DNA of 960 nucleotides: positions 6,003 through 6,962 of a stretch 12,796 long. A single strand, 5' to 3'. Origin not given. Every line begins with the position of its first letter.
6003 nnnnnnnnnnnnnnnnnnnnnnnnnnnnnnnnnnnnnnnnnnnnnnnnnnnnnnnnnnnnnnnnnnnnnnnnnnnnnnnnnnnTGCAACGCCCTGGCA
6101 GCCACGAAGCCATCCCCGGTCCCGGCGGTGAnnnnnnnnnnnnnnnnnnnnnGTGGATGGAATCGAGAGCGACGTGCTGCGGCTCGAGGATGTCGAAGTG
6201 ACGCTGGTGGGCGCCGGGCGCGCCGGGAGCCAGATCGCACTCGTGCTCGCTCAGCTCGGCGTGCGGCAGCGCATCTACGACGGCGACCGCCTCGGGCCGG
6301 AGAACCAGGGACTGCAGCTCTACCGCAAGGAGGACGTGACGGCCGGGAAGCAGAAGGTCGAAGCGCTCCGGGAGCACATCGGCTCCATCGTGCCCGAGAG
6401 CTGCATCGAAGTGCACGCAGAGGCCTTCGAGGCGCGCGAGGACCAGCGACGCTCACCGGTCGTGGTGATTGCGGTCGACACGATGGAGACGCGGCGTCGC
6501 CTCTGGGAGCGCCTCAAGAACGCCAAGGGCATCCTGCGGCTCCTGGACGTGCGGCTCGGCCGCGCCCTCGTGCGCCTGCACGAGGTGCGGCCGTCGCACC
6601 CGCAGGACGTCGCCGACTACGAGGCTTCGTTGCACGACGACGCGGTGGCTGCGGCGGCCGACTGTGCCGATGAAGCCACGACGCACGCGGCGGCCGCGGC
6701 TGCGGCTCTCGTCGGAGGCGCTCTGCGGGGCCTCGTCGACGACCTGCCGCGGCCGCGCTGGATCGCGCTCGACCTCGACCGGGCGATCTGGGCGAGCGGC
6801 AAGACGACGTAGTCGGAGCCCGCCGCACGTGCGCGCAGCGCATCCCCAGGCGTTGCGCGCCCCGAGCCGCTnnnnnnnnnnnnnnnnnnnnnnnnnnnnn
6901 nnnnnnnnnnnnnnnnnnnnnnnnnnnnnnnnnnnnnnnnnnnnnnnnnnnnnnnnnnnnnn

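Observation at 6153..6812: Unusually small E1-like enzyme lacking zinc-ribbon CxxC pairs and rhodanese domain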

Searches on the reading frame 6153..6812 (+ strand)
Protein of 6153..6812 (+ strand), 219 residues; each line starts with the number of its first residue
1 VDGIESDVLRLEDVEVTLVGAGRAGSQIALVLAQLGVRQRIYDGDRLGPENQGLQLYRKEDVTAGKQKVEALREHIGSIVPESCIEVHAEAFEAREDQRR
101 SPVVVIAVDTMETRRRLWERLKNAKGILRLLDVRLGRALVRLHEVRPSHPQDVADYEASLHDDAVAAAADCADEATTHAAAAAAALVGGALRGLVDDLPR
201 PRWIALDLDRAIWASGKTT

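Call 4: search_protein_families(library=pfam, proteins=[window:6153-6812:+], max_evalue=0.1)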
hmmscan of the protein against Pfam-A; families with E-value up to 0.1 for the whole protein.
window:6153-6812:+ (219 aa): 5 families
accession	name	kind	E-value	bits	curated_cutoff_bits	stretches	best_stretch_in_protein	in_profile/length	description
PF00899.27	ThiF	-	6.7e-15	55.3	28.1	1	7-118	14-128/238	ThiF family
PF02737.24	3HCDH_N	-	0.0057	17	22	1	16-79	2-67/180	3-hydroxyacyl-CoA dehydrogenase, NAD binding domain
PF01494.25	FAD_binding_3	-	0.013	15.1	22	1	13-41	1-29/349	FAD binding domain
PF02826.25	2-Hacid_dh_C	-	0.058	13.2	25.1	0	9-47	32-70/178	D-isomer specific 2-hydroxyacid dehydrogenase, NAD binding domain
PF22784.1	PTP-SAK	-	0.097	13.1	27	0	20-90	97-150/153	Swiss Army Knife protein, DSP-PTPase phosphatase domain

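Call 5: search_protein_families(library=padloc, proteins=[window:6153-6812:+], max_evalue=0.1)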
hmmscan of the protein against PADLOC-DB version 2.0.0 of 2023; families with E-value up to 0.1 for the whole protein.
window:6153-6812:+ (219 aa): 26 families (the best 25 are shown)
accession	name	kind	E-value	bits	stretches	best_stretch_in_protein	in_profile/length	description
PDLC00855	E1-E2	-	3.2e-10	37.7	1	8-98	297-386/579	E1-E2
PDLC00829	E1-E2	-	5.9e-10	36.8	1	10-115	168-277/426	E1-E2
PDLC00837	E1-E2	-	3.3e-09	34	1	11-122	323-442/593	E1-E2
PDLC00836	E1-E2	-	5.7e-09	33.1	1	6-95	334-423/602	E1-E2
PDLC00830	E1-E2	-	2e-08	31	1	10-95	307-391/551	E1-E2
PDLC00844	E1-E2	-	2.3e-08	31.1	1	10-89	273-352/489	E1-E2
PDLC00828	E1-E2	-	2.5e-08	31.6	1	8-115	170-281/431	E1-E2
PDLC00832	E1-E2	-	2.9e-08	30.4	1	8-119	333-448/588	E1-E2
PDLC00842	E1-E2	-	4e-08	30.4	1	10-101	302-396/549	E1-E2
PDLC00848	E1-E2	-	1.1e-06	25.2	1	12-100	373-460/607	E1-E2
PDLC00850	E1-E2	-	4.4e-06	23.4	1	13-125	314-430/566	E1-E2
PDLC00826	E1-E2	-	5e-06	23.5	1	10-100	331-423/576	E1-E2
PDLC00847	E1-E2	-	5.4e-06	23.1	1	7-90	280-362/523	E1-E2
PDLC00853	E1-E2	-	1.1e-05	22.6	1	10-94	307-394/546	E1-E2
PDLC00840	E1-E2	-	1.2e-05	22.5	1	5-92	205-292/458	E1-E2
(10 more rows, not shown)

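Call 8: search_solved_structures(query=window:6153-6812:+, max_evalue=1, show_alignments=3)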
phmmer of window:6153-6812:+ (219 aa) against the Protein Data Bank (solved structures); distinct sequences matched with E-value up to 1: 41.
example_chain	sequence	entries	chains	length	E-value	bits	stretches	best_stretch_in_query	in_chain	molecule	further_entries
7tsx_A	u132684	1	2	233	0.0004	23.3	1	13-95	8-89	Cap2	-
7tsq_A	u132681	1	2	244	0.00044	23.1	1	14-95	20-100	Cap2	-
9hmp_A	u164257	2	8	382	0.00055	22.8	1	9-95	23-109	tRNA threonylcarbamoyladenosine dehydratase 1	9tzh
7to3_A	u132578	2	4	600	0.0016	21.3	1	14-95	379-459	Cap2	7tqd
5iaa_A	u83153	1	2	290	0.0057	19.5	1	3-89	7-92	Ubiquitin-like modifier-activating enzyme 5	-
3guc_A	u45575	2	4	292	0.006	19.4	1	3-89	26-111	Ubiquitin-like modifier-activating enzyme 5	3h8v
6h78_A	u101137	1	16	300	0.0062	19.4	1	3-89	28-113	Ubiquitin-like modifier-activating enzyme 5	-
6h77_A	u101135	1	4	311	0.0066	19.3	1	3-89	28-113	Ubiquitin-like modifier-activating enzyme 5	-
5ff5_A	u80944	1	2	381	0.011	18.5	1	10-91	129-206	PaaA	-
1r4m_B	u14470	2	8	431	0.015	18.1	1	9-116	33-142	ubiquitin-activating enzyme E1C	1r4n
3dbh_B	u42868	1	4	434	0.015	18.1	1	9-116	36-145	NEDD8-activating enzyme E1 catalytic subunit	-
3dbr_B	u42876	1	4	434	0.015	18.1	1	9-116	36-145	NEDD8-activating enzyme E1 catalytic subunit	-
3dbl_B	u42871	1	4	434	0.015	18.1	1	9-116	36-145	NEDD8-activating enzyme E1 catalytic subunit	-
1tt5_B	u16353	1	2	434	0.015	18.1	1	9-116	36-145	ubiquitin-activating enzyme E1C isoform 1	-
1yov_B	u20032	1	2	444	0.016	18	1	9-116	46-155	Ubiquitin-activating enzyme E1C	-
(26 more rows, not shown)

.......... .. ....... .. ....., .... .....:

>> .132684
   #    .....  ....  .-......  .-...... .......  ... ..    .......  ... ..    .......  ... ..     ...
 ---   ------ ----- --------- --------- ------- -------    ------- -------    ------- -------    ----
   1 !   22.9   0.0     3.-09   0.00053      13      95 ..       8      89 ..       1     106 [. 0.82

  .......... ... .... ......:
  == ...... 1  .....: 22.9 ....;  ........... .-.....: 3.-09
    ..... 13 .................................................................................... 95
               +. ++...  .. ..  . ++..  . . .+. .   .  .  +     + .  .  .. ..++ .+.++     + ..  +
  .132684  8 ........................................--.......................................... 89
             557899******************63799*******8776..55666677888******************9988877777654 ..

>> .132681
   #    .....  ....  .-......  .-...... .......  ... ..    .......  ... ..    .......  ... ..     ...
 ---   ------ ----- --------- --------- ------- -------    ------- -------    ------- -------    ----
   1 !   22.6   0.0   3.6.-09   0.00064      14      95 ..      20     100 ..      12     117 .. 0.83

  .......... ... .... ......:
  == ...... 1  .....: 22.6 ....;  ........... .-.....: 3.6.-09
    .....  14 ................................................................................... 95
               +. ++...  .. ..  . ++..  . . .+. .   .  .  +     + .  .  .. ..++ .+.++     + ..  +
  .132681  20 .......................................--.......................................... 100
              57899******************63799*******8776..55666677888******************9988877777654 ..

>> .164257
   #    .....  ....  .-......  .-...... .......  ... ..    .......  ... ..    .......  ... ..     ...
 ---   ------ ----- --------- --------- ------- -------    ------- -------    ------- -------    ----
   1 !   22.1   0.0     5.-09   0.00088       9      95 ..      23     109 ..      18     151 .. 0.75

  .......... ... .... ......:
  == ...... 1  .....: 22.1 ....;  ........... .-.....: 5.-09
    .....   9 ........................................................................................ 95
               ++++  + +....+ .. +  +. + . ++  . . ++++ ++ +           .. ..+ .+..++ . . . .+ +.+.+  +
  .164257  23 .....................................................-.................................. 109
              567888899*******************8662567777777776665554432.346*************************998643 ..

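Call 10: search_protein_families(library=ncbifam, proteins=[window:6153-6812:+], max_evalue=0.1)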
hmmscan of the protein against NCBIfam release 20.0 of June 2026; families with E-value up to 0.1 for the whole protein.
window:6153-6812:+ (219 aa): 20 families
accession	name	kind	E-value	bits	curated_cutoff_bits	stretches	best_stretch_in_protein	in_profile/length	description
NF006395.0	PRK08644.1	equivalog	4.9e-14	52.5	159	1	10-123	27-142/215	sulfur carrier protein ThiS adenylyltransferase ThiF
TIGR03736.1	PRTRC_ThiF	hypoth_equivalog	1.9e-09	37.2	144.75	1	11-132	9-139/245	PRTRC system ThiF family protein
TIGR02354.1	thiF_fam2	equivalog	1.1e-08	35.2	152.2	1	10-93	18-100/200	thiamine biosynthesis protein ThiF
TIGR02356.1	adenyl_thiF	equivalog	4e-08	32.9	275.25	1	10-114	18-125/203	thiazole biosynthesis adenylyltransferase ThiF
NF058523.1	6A-MBL_cap2_3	equivalog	8.6e-08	31.1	320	1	12-99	297-383/665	anti-phage 6A-MBL system cap2_3 protein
NF006444.0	PRK08762.1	equivalog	6.5e-06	25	449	1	9-96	143-230/387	molybdopterin-synthase adenylyltransferase MoeB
NF004281.0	PRK05690.1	subfamily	1.5e-05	24.4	266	1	10-121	29-143/250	molybdopterin-synthase adenylyltransferase MoeB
NF006077.0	PRK08223.1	equivalog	3.8e-05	22.8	266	1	9-135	24-154/296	hypothetical protein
NF047750.1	SAMPActivE1UbaA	equivalog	0.00066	19.1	450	1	10-114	29-136/270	SAMP-activating enzyme E1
NF004111.0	PRK05600.1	equivalog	0.00082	18.6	437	1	9-95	37-123/371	ThiF family adenylyltransferase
NF009123.0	PRK12475.1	subfamily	0.0011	18.3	510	1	10-114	21-130/338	MoeB/ThiF family adenylyltransferase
TIGR02355.1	moeB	equivalog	0.0057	16.1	376.55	1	10-120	21-134/240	molybdopterin-synthase adenylyltransferase MoeB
NF005902.0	PRK07878.1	equivalog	0.0059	15.5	647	1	9-95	38-124/392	adenylyltransferase/sulfurtransferase MoeZ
TIGR02279.1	PaaC-3OHAcCoADH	equivalog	0.014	14.2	669.4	1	12-91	4-85/503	3-hydroxyacyl-CoA dehydrogenase PaaH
NF006143.0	PRK08293.1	equivalog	0.015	14.6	312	1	15-56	6-47/291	3-hydroxyacyl-CoA dehydrogenase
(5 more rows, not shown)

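Call 11: find_homologous_proteins(query=window:6153-6812:+, max_evalue=0.001)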
Query window:6153-6812:+ (219 aa): 41 proteins with E <= 0.001 among 3461 candidates.
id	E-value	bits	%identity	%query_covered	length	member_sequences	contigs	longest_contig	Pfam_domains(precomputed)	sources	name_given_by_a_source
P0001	7.0e-135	465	100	100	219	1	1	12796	PF00899.28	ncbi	ncbi:MAG: ThiF family adenylyltransferase [Candidatus Krumholzibacteriia bacterium]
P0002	1.3e-92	327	75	98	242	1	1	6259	PF00899.28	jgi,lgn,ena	-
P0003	4.3e-91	322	71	98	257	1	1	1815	PF00899.28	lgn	-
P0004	1.0e-90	321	72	97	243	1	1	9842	PF00899.28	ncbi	-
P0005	8.0e-89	315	69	99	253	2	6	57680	PF00899.28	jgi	jgi:hypothetical protein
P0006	1.1e-88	314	68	99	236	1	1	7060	PF00899.28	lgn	-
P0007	4.0e-88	312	69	99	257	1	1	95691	PF00899.28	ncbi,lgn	-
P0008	2.8e-86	306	69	97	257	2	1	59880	PF00899.28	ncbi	-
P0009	1.8e-85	304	67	98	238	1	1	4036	PF00899.28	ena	-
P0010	4.9e-85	302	66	99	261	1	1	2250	PF00899.28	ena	-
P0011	2.1e-84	300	68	96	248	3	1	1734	PF00899.28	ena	-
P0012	3.8e-84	299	69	98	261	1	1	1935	PF00899.28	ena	-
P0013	5.2e-84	299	68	96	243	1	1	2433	PF00899.28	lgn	-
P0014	6.6e-84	299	70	95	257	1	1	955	PF00899.28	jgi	jgi:hypothetical protein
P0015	1.0e-83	298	68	97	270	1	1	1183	PF00899.28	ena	-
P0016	4.4e-83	296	69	97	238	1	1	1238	PF00899.28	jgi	jgi:hypothetical protein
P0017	9.2e-83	295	67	98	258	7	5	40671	PF00899.28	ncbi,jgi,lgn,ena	jgi:ThiF family protein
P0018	2.3e-82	294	69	96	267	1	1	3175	PF00899.28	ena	-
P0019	2.6e-81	290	66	96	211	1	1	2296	PF00899.28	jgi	jgi:hypothetical protein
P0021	1.2e-78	281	65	96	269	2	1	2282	PF00899.28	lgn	-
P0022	8.2e-78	279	66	96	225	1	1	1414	PF00899.28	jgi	-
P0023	3.2e-70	254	62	95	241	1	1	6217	PF00899.28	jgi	jgi:hypothetical protein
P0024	4.4e-69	250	61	95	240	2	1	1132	PF00899.28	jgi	-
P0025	2.5e-67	244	60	93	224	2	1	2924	PF00899.28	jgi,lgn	jgi:hypothetical protein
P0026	3.8e-67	244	61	94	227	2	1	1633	PF00899.28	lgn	-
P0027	1.4e-66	242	60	93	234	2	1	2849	PF00899.28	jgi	-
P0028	2.4e-66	241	62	94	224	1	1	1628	PF00899.28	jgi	jgi:hypothetical protein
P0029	4.6e-66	240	58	94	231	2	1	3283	PF00899.28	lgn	-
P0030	2.2e-65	238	58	93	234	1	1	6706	PF00899.28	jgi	jgi:ThiF family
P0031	2.9e-65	238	57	95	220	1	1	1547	PF00899.28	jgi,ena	-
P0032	3.5e-65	237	59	94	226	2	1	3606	PF00899.28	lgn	-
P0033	1.0e-64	236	58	93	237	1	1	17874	PF00899.28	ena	-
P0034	1.3e-64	236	57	94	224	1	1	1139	PF00899.28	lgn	-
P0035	1.4e-64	235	57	95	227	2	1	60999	PF00899.28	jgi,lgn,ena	-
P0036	3.2e-64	234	59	94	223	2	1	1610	PF00899.28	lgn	-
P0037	7.1e-61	223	56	94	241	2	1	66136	PF00899.28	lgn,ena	-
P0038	6.0e-60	220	55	96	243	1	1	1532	PF00899.28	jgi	jgi:hypothetical protein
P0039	7.1e-60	220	54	94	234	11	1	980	PF00899.28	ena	-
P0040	7.9e-60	220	55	96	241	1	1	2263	PF00899.28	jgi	jgi:hypothetical protein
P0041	1.3e-59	219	53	98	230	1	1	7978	PF00899.28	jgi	jgi:hypothetical protein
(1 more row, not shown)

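Call 15: find_encoding_contigs(protein=P0007, flank=8000, max_places=2)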
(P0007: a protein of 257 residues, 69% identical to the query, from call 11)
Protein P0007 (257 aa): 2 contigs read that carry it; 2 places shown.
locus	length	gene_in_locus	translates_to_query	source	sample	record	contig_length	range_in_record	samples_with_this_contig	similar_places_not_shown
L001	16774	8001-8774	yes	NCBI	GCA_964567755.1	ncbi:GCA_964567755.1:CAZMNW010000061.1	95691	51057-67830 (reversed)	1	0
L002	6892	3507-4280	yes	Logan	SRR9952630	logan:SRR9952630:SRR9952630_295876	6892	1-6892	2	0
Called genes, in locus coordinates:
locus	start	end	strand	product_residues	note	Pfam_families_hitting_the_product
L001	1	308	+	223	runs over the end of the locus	-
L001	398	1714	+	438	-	PF07995:GSDH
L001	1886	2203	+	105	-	PF12840:HTH_20, PF01022:HTH_5, PF01047:MarR (faint), PF12802:MarR_2 (weak), PF13412:HTH_24 (weak)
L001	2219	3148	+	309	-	PF05175:MTS (weak), PF01135:PCMT, PF13489:Methyltransf_23, PF01209:Ubie_methyltran, PF13847:Methyltransf_31, PF08241:Methyltransf_11, PF08242:Methyltransf_12, PF13649:Methyltransf_25, +2 more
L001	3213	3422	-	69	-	PF13192:Thioredoxin_3 (weak)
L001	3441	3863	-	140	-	PF23357:DUF7088 (faint)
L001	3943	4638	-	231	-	PF01904:DUF72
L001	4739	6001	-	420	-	-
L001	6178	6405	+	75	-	-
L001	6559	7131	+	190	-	-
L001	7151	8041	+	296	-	-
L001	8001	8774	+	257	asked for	PF00899:ThiF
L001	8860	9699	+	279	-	PF12704:MacB_PCD (weak), PF02687:FtsX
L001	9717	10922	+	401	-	PF12704:MacB_PCD, PF02687:FtsX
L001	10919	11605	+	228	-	PF02463:SMC_N (faint), PF00005:ABC_tran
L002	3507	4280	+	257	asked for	PF00899:ThiF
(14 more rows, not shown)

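Call 16: find_encoding_contigs(protein=P0035, flank=8000, max_places=2)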
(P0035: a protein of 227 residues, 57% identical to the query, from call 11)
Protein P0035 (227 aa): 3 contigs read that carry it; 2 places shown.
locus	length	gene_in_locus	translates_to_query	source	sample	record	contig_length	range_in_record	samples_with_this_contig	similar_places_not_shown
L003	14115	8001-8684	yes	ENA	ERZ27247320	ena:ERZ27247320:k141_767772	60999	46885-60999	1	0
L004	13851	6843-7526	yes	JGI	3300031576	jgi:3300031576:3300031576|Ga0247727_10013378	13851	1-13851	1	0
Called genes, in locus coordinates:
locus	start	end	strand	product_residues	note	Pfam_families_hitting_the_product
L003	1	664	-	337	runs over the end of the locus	-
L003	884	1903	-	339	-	-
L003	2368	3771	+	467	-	PF01554:MatE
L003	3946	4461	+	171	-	-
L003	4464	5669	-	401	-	-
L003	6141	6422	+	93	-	-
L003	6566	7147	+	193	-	-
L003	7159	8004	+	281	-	-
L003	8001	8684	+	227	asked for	PF00899:ThiF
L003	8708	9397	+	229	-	PF02163:Peptidase_M50 (faint)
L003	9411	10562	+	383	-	PF01168:Ala_racemase_N, PF14031:D-ser_dehydrat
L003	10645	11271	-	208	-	-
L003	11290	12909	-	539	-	PF08450:SGL, PF01436:NHL (faint)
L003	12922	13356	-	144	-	PF00190:Cupin_1, PF07883:Cupin_2 (faint)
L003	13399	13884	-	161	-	PF03928:HbpS-like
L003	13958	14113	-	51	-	?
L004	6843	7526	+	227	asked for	PF00899:ThiF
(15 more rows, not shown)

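Call 17: find_encoding_contigs(protein=P0037, flank=8000, max_places=2)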
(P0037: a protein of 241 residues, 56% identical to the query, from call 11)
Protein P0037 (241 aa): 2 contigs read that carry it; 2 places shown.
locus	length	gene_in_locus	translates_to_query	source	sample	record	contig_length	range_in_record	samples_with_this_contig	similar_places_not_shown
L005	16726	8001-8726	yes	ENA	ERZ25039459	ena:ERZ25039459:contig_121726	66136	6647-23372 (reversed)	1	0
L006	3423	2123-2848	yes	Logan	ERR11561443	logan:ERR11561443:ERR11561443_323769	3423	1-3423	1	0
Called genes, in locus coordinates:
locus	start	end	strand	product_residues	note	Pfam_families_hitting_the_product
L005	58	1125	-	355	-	-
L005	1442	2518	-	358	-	-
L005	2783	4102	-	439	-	PF02333:Phytase (faint), PF13860:FlgD_ig (weak)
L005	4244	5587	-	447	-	-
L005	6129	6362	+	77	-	-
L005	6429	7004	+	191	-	-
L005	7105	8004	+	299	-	-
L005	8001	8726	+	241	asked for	PF00899:ThiF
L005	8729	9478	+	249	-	PF02163:Peptidase_M50 (faint)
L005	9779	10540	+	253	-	-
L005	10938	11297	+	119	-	PF28442:DUF8400 (weak), PF00076:RRM_1, PF28441:RRM_11 (weak)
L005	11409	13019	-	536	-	PF14249:Tocopherol_cycl (faint)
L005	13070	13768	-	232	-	PF00005:ABC_tran, PF02463:SMC_N (faint)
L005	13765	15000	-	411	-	PF12704:MacB_PCD, PF02687:FtsX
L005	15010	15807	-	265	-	PF12704:MacB_PCD (weak), PF02687:FtsX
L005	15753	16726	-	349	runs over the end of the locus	PF05175:MTS (weak), PF13489:Methyltransf_23, PF01135:PCMT, PF01209:Ubie_methyltran, PF13847:Methyltransf_31, PF08241:Methyltransf_11, PF08242:Methyltransf_12, PF13649:Methyltransf_25, +1 more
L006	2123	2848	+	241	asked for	PF00899:ThiF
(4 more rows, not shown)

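Call 22: search_solved_structures(query=A1, max_evalue=0.01, show_alignments=5)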
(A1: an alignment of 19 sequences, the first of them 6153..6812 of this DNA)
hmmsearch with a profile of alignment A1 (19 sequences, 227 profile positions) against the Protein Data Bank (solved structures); distinct sequences matched with E-value up to 0.01: 41.
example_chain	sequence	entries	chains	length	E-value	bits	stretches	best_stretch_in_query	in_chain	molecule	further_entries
9egb_A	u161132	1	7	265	3e-07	33.1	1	17-104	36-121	THIF-type NAD/FAD binding fold domain-containing protein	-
9egc_A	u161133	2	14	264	3e-07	33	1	17-104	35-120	THIF-type NAD/FAD binding fold domain-containing protein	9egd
1r4m_B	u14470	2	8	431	1.7e-06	30.6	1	15-122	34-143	ubiquitin-activating enzyme E1C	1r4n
3dbr_B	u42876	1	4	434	1.7e-06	30.5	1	15-122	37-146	NEDD8-activating enzyme E1 catalytic subunit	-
3dbl_B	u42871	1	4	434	1.7e-06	30.5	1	15-122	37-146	NEDD8-activating enzyme E1 catalytic subunit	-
3dbh_B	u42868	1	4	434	1.7e-06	30.5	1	15-122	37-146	NEDD8-activating enzyme E1 catalytic subunit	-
1tt5_B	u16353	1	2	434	1.7e-06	30.5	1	15-122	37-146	ubiquitin-activating enzyme E1C isoform 1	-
1yov_B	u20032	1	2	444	1.8e-06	30.5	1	15-122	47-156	Ubiquitin-activating enzyme E1C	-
3gzn_B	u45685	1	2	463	1.9e-06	30.4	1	15-122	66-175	NEDD8-activating enzyme E1 catalytic subunit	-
4d7a_A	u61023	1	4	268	2.9e-06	29.8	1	16-122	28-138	TRNA THREONYLCARBAMOYLADENOSINE DEHYDRATASE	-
4yed_A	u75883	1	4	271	3e-06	29.8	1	16-122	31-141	tRNA threonylcarbamoyladenosine dehydratase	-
4d79_A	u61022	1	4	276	3.1e-06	29.7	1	16-122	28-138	TRNA THREONYLCARBAMOYLADENOSINE DEHYDRATASE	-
4rdh_A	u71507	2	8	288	3.4e-06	29.6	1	16-122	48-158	tRNA threonylcarbamoyladenosine dehydratase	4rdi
3guc_A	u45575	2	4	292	5.1e-06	29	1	15-101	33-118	Ubiquitin-like modifier-activating enzyme 5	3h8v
5iaa_A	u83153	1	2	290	5.2e-06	29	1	15-101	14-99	Ubiquitin-like modifier-activating enzyme 5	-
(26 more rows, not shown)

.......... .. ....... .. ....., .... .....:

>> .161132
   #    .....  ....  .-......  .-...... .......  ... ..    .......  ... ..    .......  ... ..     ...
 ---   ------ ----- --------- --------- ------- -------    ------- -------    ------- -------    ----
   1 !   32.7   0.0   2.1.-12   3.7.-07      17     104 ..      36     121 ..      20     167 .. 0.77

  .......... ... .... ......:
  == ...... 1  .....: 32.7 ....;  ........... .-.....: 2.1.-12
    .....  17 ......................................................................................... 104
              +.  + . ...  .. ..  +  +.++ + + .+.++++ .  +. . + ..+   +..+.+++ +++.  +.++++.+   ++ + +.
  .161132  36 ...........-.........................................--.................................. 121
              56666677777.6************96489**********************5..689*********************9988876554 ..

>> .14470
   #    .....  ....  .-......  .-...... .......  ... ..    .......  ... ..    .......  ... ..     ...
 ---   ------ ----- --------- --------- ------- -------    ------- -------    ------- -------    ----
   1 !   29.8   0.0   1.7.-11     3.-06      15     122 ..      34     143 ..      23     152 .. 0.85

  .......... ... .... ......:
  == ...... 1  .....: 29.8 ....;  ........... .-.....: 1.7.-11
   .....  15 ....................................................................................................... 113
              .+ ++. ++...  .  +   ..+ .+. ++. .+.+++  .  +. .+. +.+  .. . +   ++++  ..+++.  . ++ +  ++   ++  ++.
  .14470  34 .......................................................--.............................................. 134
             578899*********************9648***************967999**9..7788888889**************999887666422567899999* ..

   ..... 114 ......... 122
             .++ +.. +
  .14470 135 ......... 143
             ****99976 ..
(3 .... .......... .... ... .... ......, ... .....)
